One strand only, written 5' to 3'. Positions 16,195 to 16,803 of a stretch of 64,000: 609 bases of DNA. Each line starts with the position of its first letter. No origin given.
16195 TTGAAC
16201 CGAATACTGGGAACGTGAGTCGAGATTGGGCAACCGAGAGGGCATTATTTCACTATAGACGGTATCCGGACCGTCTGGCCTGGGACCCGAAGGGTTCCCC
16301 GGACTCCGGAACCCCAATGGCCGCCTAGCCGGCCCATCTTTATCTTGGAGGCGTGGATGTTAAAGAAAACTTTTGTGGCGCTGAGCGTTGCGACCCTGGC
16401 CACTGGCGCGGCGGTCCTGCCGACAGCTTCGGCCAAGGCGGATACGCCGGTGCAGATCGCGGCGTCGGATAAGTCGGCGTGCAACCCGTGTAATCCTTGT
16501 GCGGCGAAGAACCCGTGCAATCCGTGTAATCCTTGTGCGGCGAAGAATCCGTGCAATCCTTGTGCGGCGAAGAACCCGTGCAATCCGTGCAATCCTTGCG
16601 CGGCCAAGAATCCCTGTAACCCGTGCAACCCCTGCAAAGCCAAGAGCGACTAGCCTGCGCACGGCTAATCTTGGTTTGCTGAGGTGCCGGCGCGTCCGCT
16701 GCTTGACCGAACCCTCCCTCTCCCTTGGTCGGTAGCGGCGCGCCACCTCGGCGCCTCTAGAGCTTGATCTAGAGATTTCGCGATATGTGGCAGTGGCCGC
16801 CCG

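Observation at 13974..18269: Secreted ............-repeat protein (14 Cys in ~57 residues) beside a TVP38 membrane protein, a CxxxxC flavoprotein reductase and an orphan histidine kinase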

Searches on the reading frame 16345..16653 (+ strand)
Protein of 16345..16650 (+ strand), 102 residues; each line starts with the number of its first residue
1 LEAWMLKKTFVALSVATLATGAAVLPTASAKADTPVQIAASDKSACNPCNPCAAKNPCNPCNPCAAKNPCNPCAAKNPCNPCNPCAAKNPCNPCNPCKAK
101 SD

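Call 3: search_protein_families(library=ncbifam, proteins=[window:16357-16653:+], max_evalue=1)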
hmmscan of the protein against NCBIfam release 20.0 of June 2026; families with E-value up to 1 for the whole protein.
window:16357-16653:+ (98 aa): 0 families

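Call 4: search_protein_families(library=pfam, proteins=[window:16357-16653:+], max_evalue=1)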
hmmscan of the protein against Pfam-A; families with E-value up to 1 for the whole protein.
window:16357-16653:+ (98 aa): 2 families
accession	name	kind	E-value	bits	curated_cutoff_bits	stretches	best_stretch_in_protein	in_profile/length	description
PF02008.25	zf-CXXC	-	0.065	13.7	26.5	0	72-96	6-30/48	CXXC zinc finger domain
PF02948.20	Amelogenin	-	0.11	13.5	27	1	40-93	101-152/179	Amelogenin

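Call 5: find_homologous_proteins(query=window:16357-16653:+, max_evalue=0.001)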
Query window:16357-16653:+ (98 aa): 888 proteins with E <= 0.001 among 2398 candidates; the best 120 are listed.
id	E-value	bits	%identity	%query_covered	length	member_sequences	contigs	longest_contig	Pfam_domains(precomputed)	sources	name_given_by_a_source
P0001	2.0e-34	136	66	95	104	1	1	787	-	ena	-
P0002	7.3e-31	124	79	92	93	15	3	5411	-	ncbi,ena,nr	ncbi:MAG: hypothetical protein O6831_01320 [Alphaproteobacteria bacterium]|nr:hypothetical protein [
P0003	2.3e-30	123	78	92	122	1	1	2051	-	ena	-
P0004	2.3e-29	120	67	92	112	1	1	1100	-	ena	-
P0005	2.8e-29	119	81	94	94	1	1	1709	-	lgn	-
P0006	1.9e-28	117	79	94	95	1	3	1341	-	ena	-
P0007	2.3e-28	116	76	97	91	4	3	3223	-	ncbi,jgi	-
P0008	2.4e-27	113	75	92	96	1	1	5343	-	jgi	jgi:hypothetical protein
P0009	7.5e-27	112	76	95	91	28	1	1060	-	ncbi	-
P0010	5.0e-26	109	74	97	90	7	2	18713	-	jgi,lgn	jgi:hypothetical protein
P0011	1.0e-25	108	59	94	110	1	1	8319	-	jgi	-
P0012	1.1e-25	108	76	92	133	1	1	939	-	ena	-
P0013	3.2e-25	106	74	95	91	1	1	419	-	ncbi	-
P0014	4.2e-25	106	75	91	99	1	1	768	-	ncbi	-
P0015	5.1e-25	106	60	96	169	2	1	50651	PF21342.3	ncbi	-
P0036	3.8e-21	93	68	92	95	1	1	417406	-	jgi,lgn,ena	-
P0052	1.9e-19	88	59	55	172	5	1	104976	PF21342.3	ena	-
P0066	9.9e-19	85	68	96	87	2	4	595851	-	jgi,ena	jgi:hypothetical protein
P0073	2.7e-18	84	65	72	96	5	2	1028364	-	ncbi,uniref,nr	ncbi:hypothetical protein FKG95_17325 [Denitrobaculum tricleocarpae]|uniref:Uncharacterized protein 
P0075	4.4e-18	83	49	98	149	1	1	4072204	-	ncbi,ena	-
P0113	2.3e-16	78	100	42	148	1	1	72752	PF21342.3,PF03150.20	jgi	jgi:cytochrome c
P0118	3.1e-16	77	93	47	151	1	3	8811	PF21342.3,PF03150.20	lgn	-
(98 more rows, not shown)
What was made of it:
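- There are 888 homologues at E<=1e-3, most of the best 120 listed being 85-115 aa with the same signal peptide (call 5).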

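Call 8: find_encoding_contigs(protein=P0036, flank=6000, max_places=2)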
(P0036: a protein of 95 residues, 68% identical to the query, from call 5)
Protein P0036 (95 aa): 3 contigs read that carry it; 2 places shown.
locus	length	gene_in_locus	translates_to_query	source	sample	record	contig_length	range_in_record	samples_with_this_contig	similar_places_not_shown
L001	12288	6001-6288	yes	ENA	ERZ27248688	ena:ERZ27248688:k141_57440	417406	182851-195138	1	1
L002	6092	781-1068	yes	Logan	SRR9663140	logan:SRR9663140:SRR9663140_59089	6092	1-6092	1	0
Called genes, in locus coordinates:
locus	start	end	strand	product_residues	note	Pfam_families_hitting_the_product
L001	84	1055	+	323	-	PF00089:Trypsin, PF13365:Trypsin_2, PF13180:PDZ_2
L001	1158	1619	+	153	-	PF03625:DUF302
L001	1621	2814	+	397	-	PF04143:Sulf_transp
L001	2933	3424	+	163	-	-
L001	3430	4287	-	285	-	PF03781:FGE-sulfatase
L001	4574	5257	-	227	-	-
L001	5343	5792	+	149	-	PF16694:Cytochrome_P460 (weak)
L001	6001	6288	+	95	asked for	-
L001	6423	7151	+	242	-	PF22308:DUF6969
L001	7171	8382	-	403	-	PF02515:CoA_transf_3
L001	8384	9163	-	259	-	PF00378:ECH_1, PF16113:ECH_2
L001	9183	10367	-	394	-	PF00266:Aminotran_5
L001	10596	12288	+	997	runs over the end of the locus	PF01565:FAD_binding_4, PF02913:FAD-oxidase_C, PF13183:Fer4_8, PF13534:Fer4_17 (weak), PF02754:CCG (faint)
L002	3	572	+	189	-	?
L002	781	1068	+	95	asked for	-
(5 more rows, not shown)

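Call 9: find_encoding_contigs(protein=P0066, flank=6000, max_places=2)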
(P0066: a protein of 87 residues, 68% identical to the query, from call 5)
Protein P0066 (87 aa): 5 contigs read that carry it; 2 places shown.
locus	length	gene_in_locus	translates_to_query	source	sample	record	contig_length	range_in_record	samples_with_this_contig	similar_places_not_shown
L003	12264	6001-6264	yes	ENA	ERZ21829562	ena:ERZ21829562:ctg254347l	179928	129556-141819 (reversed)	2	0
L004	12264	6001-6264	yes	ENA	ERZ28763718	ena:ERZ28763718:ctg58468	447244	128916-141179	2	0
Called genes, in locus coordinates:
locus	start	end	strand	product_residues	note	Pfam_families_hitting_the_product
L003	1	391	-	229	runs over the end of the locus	PF03193:RsgA_GTPase (faint), PF00350:Dynamin_N (faint), PF01926:MMR_HSR1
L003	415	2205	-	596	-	PF14849:YidC_periplas, PF02096:60KD_IMP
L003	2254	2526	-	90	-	PF01809:YidD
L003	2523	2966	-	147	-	PF00825:Ribonuclease_P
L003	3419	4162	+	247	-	PF09335:VTT_dom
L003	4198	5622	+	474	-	PF01134:GIDA (faint), PF01266:DAO (faint), PF03486:HI0933_like (faint), PF07992:Pyr_redox_2, PF13738:Pyr_redox_3 (faint), PF00070:Pyr_redox, PF02852:Pyr_redox_dim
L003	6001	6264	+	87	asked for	-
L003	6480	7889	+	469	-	PF20042:DUF6444 (weak), PF13005:zf-IS66 (weak), PF03050:DDE_Tnp_IS66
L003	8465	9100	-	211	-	PF01209:Ubie_methyltran, PF05401:NodS (weak), PF05958:tRNA_U5-meth_tr (weak), PF13489:Methyltransf_23, PF13649:Methyltransf_25, PF13847:Methyltransf_31, PF08241:Methyltransf_11, PF08242:Methyltransf_12, +1 more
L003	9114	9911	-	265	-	PF13489:Methyltransf_23, PF01209:Ubie_methyltran, PF08241:Methyltransf_11, PF08242:Methyltransf_12, PF13649:Methyltransf_25, PF13847:Methyltransf_31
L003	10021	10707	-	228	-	PF10067:DUF2306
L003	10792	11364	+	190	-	PF00126:HTH_1, PF03466:LysR_substrate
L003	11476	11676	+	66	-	PF03466:LysR_substrate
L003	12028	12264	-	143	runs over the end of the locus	-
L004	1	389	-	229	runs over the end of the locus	PF03193:RsgA_GTPase (faint), PF00350:Dynamin_N (faint), PF01926:MMR_HSR1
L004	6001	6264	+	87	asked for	-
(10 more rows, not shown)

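Call 10: find_encoding_contigs(protein=P0073, flank=6000, max_places=2)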
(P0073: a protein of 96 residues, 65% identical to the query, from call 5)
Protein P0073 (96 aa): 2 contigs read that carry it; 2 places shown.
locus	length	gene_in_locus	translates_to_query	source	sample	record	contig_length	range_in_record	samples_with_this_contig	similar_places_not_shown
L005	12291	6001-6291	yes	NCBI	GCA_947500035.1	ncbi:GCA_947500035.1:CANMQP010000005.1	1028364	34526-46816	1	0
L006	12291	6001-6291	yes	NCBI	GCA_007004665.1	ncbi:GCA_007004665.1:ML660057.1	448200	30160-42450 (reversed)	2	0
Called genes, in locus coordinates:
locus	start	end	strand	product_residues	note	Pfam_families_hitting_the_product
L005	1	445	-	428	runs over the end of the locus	PF00999:Na_H_Exchanger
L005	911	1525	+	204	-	-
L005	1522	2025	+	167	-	PF16694:Cytochrome_P460 (weak)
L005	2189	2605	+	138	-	PF00034:Cytochrom_C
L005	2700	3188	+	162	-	PF00565:SNase (weak)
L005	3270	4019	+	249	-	PF22308:DUF6969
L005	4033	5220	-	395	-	PF04143:Sulf_transp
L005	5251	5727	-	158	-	PF03625:DUF302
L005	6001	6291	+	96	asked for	-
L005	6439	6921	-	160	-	PF20791:Acyl-ACP_TE_C (faint), PF13279:4HBT_2, PF03061:4HBT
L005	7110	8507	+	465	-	PF13660:DUF4147, PF05161:MOFRL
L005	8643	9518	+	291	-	PF01135:PCMT, PF00398:RrnaAD (weak), PF13649:Methyltransf_25, PF13847:Methyltransf_31 (weak), PF08241:Methyltransf_11 (weak), PF08242:Methyltransf_12 (weak)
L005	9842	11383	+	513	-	PF01928:CYTH, PF05235:CHAD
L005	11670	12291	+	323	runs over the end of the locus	PF03401:TctC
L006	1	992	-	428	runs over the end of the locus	PF00999:Na_H_Exchanger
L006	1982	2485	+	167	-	PF16694:Cytochrome_P460 (weak)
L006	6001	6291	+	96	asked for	-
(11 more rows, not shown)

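Call 15: find_related_loci(query=A1, collection=genome_contigs, flank=10000)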
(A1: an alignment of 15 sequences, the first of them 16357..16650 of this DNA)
Query A1 (98 aa) in genome_contigs; peptide patterns used: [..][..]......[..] (x = any residue, [..] = any of these).
598 stretches matched a pattern (row limit reached: there are more); 513 encode a relative of the query (tblastn E <= 1e-3); the best 80 are kept; 79 distinct loci.
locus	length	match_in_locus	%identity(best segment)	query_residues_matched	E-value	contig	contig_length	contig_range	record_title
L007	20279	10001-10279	80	1-95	2e-33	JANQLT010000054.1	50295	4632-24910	MAG: Kiloniellales bacterium isolate PL25a_bin.68 k99_24588, whole genome shotgun sequence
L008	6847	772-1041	77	1-92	5e-32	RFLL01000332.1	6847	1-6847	MAG: Alphaproteobacteria bacterium isolate J153 k99_1209755, whole genome shotgun sequence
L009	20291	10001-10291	72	1-98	2e-31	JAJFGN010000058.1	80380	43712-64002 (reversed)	MAG: Kiloniellaceae bacterium isolate OFTM28 OFTM28_57, whole genome shotgun sequence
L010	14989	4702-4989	83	1-98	3e-31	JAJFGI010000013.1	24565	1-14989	MAG: Kiloniellaceae bacterium isolate OFTM104 OFTM104_12, whole genome shotgun sequence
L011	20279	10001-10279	69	1-96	2e-29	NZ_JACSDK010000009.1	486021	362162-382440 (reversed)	Pelagibius marinus strain NBU2595 Scaffold3_1, whole genome shotgun sequence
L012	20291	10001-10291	70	1-98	4e-29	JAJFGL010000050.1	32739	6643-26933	MAG: Kiloniellaceae bacterium isolate OFTM267 OFTM267_49, whole genome shotgun sequence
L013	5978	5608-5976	62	1-97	4e-28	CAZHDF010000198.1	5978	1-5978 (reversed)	MAG TPA_asm: uncultured Alphaproteobacteria bacterium isolate SRP216583_co2_165 genome assembly, contig: NODE_11711_leng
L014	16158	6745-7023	61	1-98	7e-28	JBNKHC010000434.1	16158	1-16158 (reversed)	MAG: Kiloniellaceae bacterium isolate E1E2.bin.13.orig k141_452860, whole genome shotgun sequence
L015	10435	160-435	65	2-98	9e-28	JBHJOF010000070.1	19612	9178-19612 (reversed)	MAG: Kiloniellales bacterium isolate al_S5C224 S5Ck119_602533, whole genome shotgun sequence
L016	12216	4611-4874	68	1-95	1e-26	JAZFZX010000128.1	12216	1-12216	MAG: Kiloniellales bacterium isolate SCS1bin.12 SCS1bin.12_128, whole genome shotgun sequence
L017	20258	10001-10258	69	1-89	3e-26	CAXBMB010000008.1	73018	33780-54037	MAG TPA_asm: uncultured Rhodovibrionaceae bacterium isolate ERR2762121_concoct_10 genome assembly, contig: ERZ3421540.65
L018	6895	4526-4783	72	1-90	4e-26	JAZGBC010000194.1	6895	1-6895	MAG: Kiloniellales bacterium isolate SCS1bin.6 SCS1bin.6_194, whole genome shotgun sequence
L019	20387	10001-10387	52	1-97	2e-26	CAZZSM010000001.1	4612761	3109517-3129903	MAG: Candidatus Entotheonella sp. DD2 isolate Candidatus Entotheonella baccata DD2 genome assembly, contig: DD2_1, whole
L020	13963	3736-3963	92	39-98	8e-26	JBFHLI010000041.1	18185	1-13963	MAG: Gammaproteobacteria bacterium isolate Mix_sand07.2021.05.Z.24 k141_1031907_length_18185_cov_10.9863, whole genome s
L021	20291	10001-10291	69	1-98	1e-25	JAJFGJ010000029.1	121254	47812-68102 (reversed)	MAG: Kiloniellaceae bacterium isolate OFTM138 OFTM138_28, whole genome shotgun sequence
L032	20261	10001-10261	67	2-90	2e-24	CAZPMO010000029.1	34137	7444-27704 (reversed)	MAG TPA_asm: uncultured Rhodospirillaceae bacterium isolate SRP200020_co5_379 genome assembly, contig: NODE_1882_length_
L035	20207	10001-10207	89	39-96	7e-24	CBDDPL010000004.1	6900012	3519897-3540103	MAG: Denitrobaculum sp. isolate 3be665f0-f184-4678-b6b7-05c68c88e287 genome assembly, contig: chromosome_2, whole genome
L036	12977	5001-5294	61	1-94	2e-23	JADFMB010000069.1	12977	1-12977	MAG: Proteobacteria bacterium isolate B56T1B8 B56T1B8_NODE9027, whole genome shotgun sequence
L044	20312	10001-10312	55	1-98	5e-22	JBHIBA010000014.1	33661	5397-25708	MAG: Nitrospinota bacterium isolate K_2_bin.39 NODE_430_length_33661_cov_9.063798, whole genome shotgun sequence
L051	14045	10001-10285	82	39-96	6e-22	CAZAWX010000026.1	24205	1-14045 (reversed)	MAG TPA_asm: uncultured Ectothiorhodospiraceae bacterium isolate binchicken_co275_208 genome assembly, contig: NODE_2517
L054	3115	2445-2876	78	32-96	1e-21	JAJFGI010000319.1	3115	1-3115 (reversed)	MAG: Kiloniellaceae bacterium isolate OFTM104 OFTM104_318, whole genome shotgun sequence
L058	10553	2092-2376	55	9-96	2e-21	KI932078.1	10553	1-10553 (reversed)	MAG: Candidatus Entotheonella sp. TSY1 genomic scaffold TSY1_scaffold00349, whole genome shotgun sequence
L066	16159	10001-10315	55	3-97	6e-21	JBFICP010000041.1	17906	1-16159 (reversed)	MAG: Gammaproteobacteria bacterium isolate Mix_sand11.2021.09.D.12 k141_988050_length_17906_cov_17.8472, whole genome sh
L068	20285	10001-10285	61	1-89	8e-21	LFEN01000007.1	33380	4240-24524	MAG: Alphaproteobacteria bacterium casp-alpha2 cas-m1520, whole genome shotgun sequence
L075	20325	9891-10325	71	22-97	3e-21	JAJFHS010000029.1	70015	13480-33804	MAG: Hyphomicrobiales bacterium isolate OFTM307 OFTM307_28, whole genome shotgun sequence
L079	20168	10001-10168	77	43-92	2e-20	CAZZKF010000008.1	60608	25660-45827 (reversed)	MAG TPA_asm: uncultured Alphaproteobacteria bacterium isolate SRP216583_co2_68 genome assembly, contig: NODE_208_length_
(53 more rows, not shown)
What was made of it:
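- At least 513 loci were confirmed in species-representative genomes (call 15). Relatives occur in Entotheonella and other metal-exposed marine lineages (call 15).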

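Call 24: search_protein_families(library=pfam, proteins=[L001:4458-5792:+, L001:6423-7151:+, L001:2933-3424:+, L001:3430-4287:-, L020:3580-4275:+, L066:9965-10870:+, L001:1158-1619:+, L001:1621-2814:+, L005:2700-3188:+, L075:9585-10370:+], max_evalue=0.1)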
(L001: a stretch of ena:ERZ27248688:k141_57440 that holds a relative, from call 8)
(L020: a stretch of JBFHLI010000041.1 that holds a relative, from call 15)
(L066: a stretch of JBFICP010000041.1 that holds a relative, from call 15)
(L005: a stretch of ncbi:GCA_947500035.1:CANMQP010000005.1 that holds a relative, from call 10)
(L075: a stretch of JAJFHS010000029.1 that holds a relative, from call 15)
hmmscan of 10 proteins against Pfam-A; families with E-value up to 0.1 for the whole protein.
L001:4458-5792:+ (444 aa): 0 families

L001:6423-7151:+ (242 aa): 1 family
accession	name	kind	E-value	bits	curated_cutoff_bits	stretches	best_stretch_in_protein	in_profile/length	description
PF22308.1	DUF6969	-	3.6e-84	281.8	27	1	17-222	2-199/201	Domain of unknown function (DUF6969)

L001:2933-3424:+ (163 aa): 2 families
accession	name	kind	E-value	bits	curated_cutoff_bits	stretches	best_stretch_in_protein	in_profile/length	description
PF13473.12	Cupredoxin_1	-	0.02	15.4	27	0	129-160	72-104/104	Cupredoxin-like domain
PF07495.19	Y_Y_Y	-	0.048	14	26.6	0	79-95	33-49/65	Y_Y_Y domain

L001:3430-4287:- (285 aa): 1 family
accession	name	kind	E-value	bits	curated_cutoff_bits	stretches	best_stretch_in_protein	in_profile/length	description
PF03781.23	FGE-sulfatase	-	2.9e-42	145.5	23.3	1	29-282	3-254/255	Sulfatase-modifying factor enzyme 1-like domain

L020:3580-4275:+ (231 aa): 0 families

L066:9965-10870:+ (301 aa): 1 family
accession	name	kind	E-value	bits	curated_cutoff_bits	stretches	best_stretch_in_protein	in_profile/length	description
PF21342.2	SoxA-TsdA_cyt-c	-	4.6e-08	33.4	27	1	151-241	1-85/88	SoxA/TsdA, cytochrome c domain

L001:1158-1619:+ (153 aa): 1 family
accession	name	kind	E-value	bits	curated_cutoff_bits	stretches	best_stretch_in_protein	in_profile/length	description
PF03625.19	DUF302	-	6.1e-10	39.3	23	1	66-119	9-61/63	Domain of unknown function DUF302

L001:1621-2814:+ (397 aa): 1 family
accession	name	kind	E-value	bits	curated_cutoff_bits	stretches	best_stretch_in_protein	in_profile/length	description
PF04143.19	Sulf_transp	-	5.2e-60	204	27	1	56-381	1-310/310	Sulphur transport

L005:2700-3188:+ (162 aa): 1 family
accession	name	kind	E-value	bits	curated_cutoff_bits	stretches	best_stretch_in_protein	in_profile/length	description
PF00565.23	SNase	-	6.8e-07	30.2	21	1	43-144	1-106/107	Staphylococcal nuclease homologue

L075:9585-10370:+ (261 aa): 1 family
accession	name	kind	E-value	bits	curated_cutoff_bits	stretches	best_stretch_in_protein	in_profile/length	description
PF02008.25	zf-CXXC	-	0.00018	21.9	26.5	2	67-97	6-36/48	CXXC zinc finger domain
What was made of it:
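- Closest known: Eukaryotic CXXC zinc finger. Same: Weak sub-threshold hits (calls 4, 24).
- Weak similarity to the CXXC zinc-finger model: E 0.065 for the window protein and 1.8e-4 for a 261-aa relative, both below the cut-off (calls 4, 24).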

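Call 25: search_protein_families(library=ncbifam, proteins=[L001:4458-5792:+, L001:6423-7151:+, L001:2933-3424:+, L001:3430-4287:-, L020:3580-4275:+, L066:9965-10870:+, L001:1158-1619:+, L001:1621-2814:+, L005:2700-3188:+, L075:9585-10370:+], max_evalue=0.1)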
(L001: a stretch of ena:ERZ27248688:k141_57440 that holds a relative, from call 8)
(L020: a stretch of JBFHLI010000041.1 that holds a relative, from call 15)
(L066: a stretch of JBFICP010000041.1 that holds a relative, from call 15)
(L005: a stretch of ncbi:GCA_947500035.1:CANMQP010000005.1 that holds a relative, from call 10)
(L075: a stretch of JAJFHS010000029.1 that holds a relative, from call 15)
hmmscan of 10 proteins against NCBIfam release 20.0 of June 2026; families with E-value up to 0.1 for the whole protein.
L001:4458-5792:+ (444 aa): 0 families

L001:6423-7151:+ (242 aa): 0 families

L001:2933-3424:+ (163 aa): 1 family
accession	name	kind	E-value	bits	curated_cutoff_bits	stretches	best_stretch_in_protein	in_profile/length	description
NF007697.0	PRK10378.1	subfamily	0.047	12.8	297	1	130-162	85-117/375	iron uptake system protein EfeO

L001:3430-4287:- (285 aa): 6 families
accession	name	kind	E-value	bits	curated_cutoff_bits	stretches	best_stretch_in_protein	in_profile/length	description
NF041186.1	SenA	equivalog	1.2e-18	67.7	420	1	44-238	165-320/382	selenoneine synthase SenA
TIGR03440.2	egtB_TIGR03440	equivalog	2.2e-18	66.6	360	1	48-238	172-350/413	ergothioneine biosynthesis protein EgtB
TIGR03525.2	GldK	equivalog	1.2e-14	54.5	350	2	143-238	219-336/408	T9SS ring complex lipoprotein PorK/GldK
TIGR04344.1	ovoA_Nterm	equivalog_domain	1e-13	51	400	2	148-241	299-385/444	5-histidylcysteine sulfoxide synthase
NF051459.1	pyoverdine_PvdO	equivalog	5.5e-11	42.1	500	1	86-240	73-219/280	dihydropyoverdine dehydrogenase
TIGR03524.1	GldJ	equivalog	0.00041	19.1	458.2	0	167-188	262-283/559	gliding motility lipoprotein GldJ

L020:3580-4275:+ (231 aa): 1 family
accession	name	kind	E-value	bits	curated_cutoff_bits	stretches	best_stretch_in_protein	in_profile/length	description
TIGR03726.1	strep_RK_lipo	domain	0.032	14.1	20.85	1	15-35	12-33/34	putative cross-wall-targeting lipoprotein signal domain-containing protein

L066:9965-10870:+ (301 aa): 1 family
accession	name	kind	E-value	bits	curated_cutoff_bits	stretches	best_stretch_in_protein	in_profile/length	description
TIGR04484.1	thiosulf_SoxA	equivalog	2.4e-07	30.3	110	1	148-241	5-92/212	sulfur oxidation c-type cytochrome SoxA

L001:1158-1619:+ (153 aa): 1 family
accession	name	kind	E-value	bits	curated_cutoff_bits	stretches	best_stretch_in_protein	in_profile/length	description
NF002454.0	PRK01636.1-2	equivalog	0.0086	15.5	312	1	44-122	159-237/270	fluoride efflux transporter CrcB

L001:1621-2814:+ (397 aa): 3 families
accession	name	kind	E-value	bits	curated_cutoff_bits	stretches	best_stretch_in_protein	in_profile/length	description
NF033796.1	selen_YedE_FdhT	exception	1.4e-32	113.4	350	2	231-385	7-157/387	selenium metabolism membrane protein YedE/FdhT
NF052577.1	ThSTportTsuASprch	equivalog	7.7e-21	74.8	400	2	302-381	243-322/330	thiosulfate transporter TsuA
NF041049.1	thio_trans_TsuA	exception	4.1e-06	26.1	645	1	302-379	252-328/348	thiosulfate utilization transporter TsuA/YeeE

L005:2700-3188:+ (162 aa): 3 families
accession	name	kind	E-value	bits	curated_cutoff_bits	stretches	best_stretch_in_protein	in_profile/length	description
NF005082.0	PRK06518.1-2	subfamily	1.5e-10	41.2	367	1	23-157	48-182/196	hypothetical protein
NF005081.0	PRK06518.1-1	equivalog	1.9e-08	34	424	1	41-158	119-239/247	hypothetical protein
NF005083.0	PRK06518.1-3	subfamily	2.8e-08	33.4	283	1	33-158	57-185/193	hypothetical protein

L075:9585-10370:+ (261 aa): 0 families

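Call 82: search_protein_representatives(alignment_id=A2)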
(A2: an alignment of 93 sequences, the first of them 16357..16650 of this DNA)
Query: 93 sequences, 107 profile positions. Proteins with E-value up to 0.001 (for the whole library): 550; up to 1e-10: 181; up to 1e-30: 5. The best 150 are listed.
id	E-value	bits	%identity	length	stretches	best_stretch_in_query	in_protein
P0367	1.0e-44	167.2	-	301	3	35-99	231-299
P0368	4.5e-44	165.1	-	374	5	19-95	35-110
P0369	9.1e-42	157.7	-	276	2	26-97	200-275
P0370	4.8e-41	155.4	-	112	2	11-96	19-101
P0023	4.6e-31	123.3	-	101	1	2-97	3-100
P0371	3.0e-30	120.7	-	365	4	12-98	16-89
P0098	4.0e-30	120.3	-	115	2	46-101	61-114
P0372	5.2e-29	116.7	-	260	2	12-94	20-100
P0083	3.1e-26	107.7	-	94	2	22-99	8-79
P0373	6.4e-26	106.7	-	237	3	48-98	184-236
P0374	8.0e-26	106.4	-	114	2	24-95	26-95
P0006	9.6e-25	102.9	-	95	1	7-99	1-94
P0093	1.8e-24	102.1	-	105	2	7-99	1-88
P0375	2.9e-24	101.4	-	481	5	46-97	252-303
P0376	3.0e-23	98.1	-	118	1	26-99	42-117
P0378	7.6e-22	93.6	-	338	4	46-102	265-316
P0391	9.7e-19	83.6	-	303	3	42-79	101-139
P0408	3.8e-17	78.5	-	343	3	39-100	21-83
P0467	5.7e-14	68.3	-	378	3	41-98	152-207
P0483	1.9e-13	66.6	-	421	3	45-100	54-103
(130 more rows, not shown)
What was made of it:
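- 550 clusters at 50% identity match at E<=1e-3 and 181 at E<=1e-10 (call 82).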
